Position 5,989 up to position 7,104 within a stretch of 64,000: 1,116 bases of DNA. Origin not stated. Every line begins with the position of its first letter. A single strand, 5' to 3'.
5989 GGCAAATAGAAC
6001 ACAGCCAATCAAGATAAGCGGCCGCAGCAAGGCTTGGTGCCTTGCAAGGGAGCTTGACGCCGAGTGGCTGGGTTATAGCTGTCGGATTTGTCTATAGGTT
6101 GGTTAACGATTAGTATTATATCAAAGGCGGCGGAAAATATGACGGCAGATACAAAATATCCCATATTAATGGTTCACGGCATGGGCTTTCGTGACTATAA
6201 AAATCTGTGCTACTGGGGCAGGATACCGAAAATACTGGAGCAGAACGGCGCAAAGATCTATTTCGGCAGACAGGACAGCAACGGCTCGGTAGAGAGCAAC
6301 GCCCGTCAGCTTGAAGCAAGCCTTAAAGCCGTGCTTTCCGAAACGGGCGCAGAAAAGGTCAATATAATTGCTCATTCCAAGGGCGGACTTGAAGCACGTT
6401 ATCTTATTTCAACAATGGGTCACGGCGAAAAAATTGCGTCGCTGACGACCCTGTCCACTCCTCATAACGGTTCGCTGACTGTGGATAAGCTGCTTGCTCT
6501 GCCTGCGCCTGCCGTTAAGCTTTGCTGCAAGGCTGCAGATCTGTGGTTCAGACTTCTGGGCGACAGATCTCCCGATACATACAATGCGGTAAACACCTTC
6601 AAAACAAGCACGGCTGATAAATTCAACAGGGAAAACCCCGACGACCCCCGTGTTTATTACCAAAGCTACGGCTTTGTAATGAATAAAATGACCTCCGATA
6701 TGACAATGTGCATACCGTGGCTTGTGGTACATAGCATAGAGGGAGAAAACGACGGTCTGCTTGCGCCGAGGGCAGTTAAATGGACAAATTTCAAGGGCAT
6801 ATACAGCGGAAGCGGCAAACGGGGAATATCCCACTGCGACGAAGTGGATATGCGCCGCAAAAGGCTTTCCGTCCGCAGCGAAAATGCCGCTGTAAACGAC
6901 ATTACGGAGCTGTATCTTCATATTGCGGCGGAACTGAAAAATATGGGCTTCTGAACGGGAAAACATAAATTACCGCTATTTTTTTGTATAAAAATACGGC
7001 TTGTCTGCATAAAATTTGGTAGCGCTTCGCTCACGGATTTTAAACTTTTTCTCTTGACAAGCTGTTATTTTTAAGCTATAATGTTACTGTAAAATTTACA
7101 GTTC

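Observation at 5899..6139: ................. structured element family; copy A forms the entire 5' leader of a lipase gene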

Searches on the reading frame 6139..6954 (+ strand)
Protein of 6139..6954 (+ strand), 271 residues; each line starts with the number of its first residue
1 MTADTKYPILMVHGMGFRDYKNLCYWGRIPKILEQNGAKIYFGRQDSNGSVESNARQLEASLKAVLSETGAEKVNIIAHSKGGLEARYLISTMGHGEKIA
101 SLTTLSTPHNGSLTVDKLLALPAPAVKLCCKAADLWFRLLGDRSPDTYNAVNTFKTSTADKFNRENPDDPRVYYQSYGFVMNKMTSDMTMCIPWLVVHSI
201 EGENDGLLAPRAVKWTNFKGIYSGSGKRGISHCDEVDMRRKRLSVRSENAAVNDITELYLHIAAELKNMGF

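Call 15: search_protein_families(library=pfam, proteins=[window:6139-6954:+])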
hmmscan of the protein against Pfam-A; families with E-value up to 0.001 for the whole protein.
window:6139-6954:+ (271 aa): 7 families
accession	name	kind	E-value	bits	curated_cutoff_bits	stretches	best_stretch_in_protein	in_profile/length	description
PF02089.21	Palm_thioest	-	3.9e-11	43.6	26.8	1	8-140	1-127/254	Palmitoyl protein thioesterase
PF24096.1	DUF7379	-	8.1e-06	26.4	33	1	52-113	51-116/191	Domain of unknown function (DUF7379)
PF00561.26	Abhydrolase_1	-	1.4e-05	25.4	25.8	1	57-111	54-106/245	alpha/beta hydrolase fold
PF07819.20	PGAP1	-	2.5e-05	24.6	24.3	1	67-113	86-133/233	PGAP1-like alpha/beta domain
PF01674.24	Lipase_2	-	3.4e-05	23.9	20.3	1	8-93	3-96/219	Lipase (class 2)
PF05057.20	DUF676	-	8.9e-05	22.5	20.3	1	71-121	77-137/217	Putative serine esterase (DUF676)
PF24708.1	Lip_C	-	0.0004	19.7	27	0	73-118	128-172/380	Lipase-like, C-terminal domain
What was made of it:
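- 6139..6954 (+): Lipase / alpha-beta hydrolase gene downstream of copy A (context). Pfam Palm_thioest, Lipase_2 and Abhydrolase_1 (call 15).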

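Call 24: find_encoding_contigs(protein=window:6139-6954:+, flank=2500, max_places=10)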
Protein window:6139-6954:+ (271 aa): 3 contigs read that carry it; 2 places shown.
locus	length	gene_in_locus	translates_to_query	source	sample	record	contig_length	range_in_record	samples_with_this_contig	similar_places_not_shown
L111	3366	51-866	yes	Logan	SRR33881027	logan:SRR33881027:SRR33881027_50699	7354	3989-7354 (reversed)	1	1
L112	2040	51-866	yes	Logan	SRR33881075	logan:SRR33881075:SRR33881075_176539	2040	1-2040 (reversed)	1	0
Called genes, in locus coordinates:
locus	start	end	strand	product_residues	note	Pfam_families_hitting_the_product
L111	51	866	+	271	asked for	PF00561:Abhydrolase_1 (weak), PF02089:Palm_thioest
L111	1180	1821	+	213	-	PF02659:Mntp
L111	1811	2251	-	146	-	PF00583:Acetyltransf_1, PF13673:Acetyltransf_10, PF13508:Acetyltransf_7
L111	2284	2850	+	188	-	PF02545:Maf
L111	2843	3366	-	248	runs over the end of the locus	PF26351:DUF8091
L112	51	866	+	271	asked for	PF00561:Abhydrolase_1 (weak), PF02089:Palm_thioest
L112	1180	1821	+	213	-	PF02659:Mntp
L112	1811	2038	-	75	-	?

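Call 68: find_homologous_proteins(query=window:6139-6954:+, max_evalue=1e-40)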
Query window:6139-6954:+ (271 aa): 6290 proteins with E <= 1e-40 among 7515 candidates; the best 120 are listed.
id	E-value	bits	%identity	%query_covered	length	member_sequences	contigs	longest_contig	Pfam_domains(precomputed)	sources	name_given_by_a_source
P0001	7.8e-170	581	93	100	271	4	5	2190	PF02089.22,PF01674.25,PF00561.27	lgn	-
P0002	1.5e-143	495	78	100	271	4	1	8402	PF02089.22,PF00561.27,PF07819.20,PF24096.3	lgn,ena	-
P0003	9.5e-143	493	77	100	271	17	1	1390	PF02089.22,PF00561.27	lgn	-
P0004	1.2e-142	492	77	100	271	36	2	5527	PF02089.22,PF00561.27,PF07819.20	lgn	-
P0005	5.0e-141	487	77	100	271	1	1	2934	PF02089.22,PF05057.21,PF00561.27,PF07819.20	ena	-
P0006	9.0e-141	486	79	100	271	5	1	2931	PF02089.22,PF00561.27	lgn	-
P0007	1.6e-139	482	78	100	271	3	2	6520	PF02089.22,PF00561.27,PF07819.20,PF24096.3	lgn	-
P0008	2.2e-139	482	76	100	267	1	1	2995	PF02089.22,PF05057.21,PF01674.25,PF00561.27,PF07819.20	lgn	-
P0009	1.6e-138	479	74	100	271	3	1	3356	PF02089.22,PF00561.27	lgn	-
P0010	1.7e-138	479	75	100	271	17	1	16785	PF02089.22,PF00561.27,PF07819.20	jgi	-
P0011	2.7e-138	478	75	100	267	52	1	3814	PF02089.22,PF24096.3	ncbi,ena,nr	ncbi:MAG: hypothetical protein K2H90_06890 [Oscillospiraceae bacterium]|nr:hypothetical protein [Osc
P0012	3.1e-138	478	75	100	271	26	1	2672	PF02089.22,PF00561.27,PF07819.20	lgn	-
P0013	2.2e-137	475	75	100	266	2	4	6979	PF02089.22,PF00561.27,PF07819.20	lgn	-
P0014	5.8e-137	474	75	100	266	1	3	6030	PF02089.22,PF00561.27,PF07819.20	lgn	-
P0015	8.0e-137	473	75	100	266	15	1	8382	PF02089.22,PF05057.21,PF00561.27,PF07819.20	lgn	-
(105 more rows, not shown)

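Call 69: find_encoding_contigs(protein=P0001, flank=1500, max_places=6)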
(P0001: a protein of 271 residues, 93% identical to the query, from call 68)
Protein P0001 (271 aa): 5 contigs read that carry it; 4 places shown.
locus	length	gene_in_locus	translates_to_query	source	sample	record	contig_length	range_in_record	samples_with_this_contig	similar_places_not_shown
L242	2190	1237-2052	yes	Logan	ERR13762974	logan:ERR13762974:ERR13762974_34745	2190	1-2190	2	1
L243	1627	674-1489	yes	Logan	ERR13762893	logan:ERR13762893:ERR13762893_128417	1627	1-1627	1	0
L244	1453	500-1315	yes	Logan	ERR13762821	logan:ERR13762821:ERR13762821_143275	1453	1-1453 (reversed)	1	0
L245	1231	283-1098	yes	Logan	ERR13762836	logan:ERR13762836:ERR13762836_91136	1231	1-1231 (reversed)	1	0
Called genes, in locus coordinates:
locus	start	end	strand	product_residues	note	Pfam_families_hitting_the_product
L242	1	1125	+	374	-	?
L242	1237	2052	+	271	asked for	PF00561:Abhydrolase_1 (weak), PF01674:Lipase_2 (weak), PF02089:Palm_thioest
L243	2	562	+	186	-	?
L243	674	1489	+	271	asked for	PF00561:Abhydrolase_1 (weak), PF01674:Lipase_2 (weak), PF02089:Palm_thioest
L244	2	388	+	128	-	?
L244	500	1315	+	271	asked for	PF00561:Abhydrolase_1 (weak), PF01674:Lipase_2 (weak), PF02089:Palm_thioest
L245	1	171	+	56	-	?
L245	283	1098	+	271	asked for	PF00561:Abhydrolase_1 (weak), PF01674:Lipase_2 (weak), PF02089:Palm_thioest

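Call 70: find_encoding_contigs(protein=P0002, flank=1500, max_places=4)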
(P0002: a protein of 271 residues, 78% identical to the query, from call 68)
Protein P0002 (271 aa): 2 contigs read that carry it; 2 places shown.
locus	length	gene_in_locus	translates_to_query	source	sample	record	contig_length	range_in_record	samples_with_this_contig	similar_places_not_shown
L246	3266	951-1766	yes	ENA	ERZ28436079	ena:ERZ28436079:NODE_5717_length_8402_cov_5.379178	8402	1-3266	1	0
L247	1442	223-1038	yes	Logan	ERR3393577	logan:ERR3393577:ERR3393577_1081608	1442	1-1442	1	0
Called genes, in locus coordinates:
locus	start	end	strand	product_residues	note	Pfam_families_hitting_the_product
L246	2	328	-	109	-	?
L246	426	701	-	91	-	PF13597:NRDD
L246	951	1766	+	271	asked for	PF00561:Abhydrolase_1 (weak), PF02089:Palm_thioest, PF24096:DUF7379 (weak), PF07819:PGAP1 (weak)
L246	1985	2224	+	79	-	-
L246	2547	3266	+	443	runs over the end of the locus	PF01276:OKR_DC_1, PF01212:Beta_elim_lyase, PF00155:Aminotran_1_2 (weak), PF01041:DegT_DnrJ_EryC1, PF05889:SepSecS, PF03711:OKR_DC_1_C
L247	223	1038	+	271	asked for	PF00561:Abhydrolase_1 (weak), PF02089:Palm_thioest, PF24096:DUF7379 (weak), PF07819:PGAP1 (weak)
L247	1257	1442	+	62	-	?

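Call 71: find_encoding_contigs(protein=P0007, flank=1500, max_places=4)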
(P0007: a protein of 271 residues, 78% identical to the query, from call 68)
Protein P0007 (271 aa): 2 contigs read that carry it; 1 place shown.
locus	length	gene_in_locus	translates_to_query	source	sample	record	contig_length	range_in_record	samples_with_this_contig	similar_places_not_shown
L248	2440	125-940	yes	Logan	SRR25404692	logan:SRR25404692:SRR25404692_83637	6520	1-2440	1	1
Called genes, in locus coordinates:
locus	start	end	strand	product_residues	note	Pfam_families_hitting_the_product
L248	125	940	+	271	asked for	PF00561:Abhydrolase_1 (weak), PF02089:Palm_thioest, PF07819:PGAP1 (weak), PF24096:DUF7379 (faint)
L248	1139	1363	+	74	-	-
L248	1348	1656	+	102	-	PF04297:UPF0122 (faint), PF13936:HTH_38, PF04545:Sigma70_r4, PF08281:Sigma70_r4_2, PF13384:HTH_23, PF13518:HTH_28 (weak)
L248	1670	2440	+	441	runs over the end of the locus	PF01276:OKR_DC_1, PF00155:Aminotran_1_2, PF01041:DegT_DnrJ_EryC1, PF01212:Beta_elim_lyase, PF05889:SepSecS, PF01053:Cys_Met_Meta_PP (faint), PF03711:OKR_DC_1_C (weak)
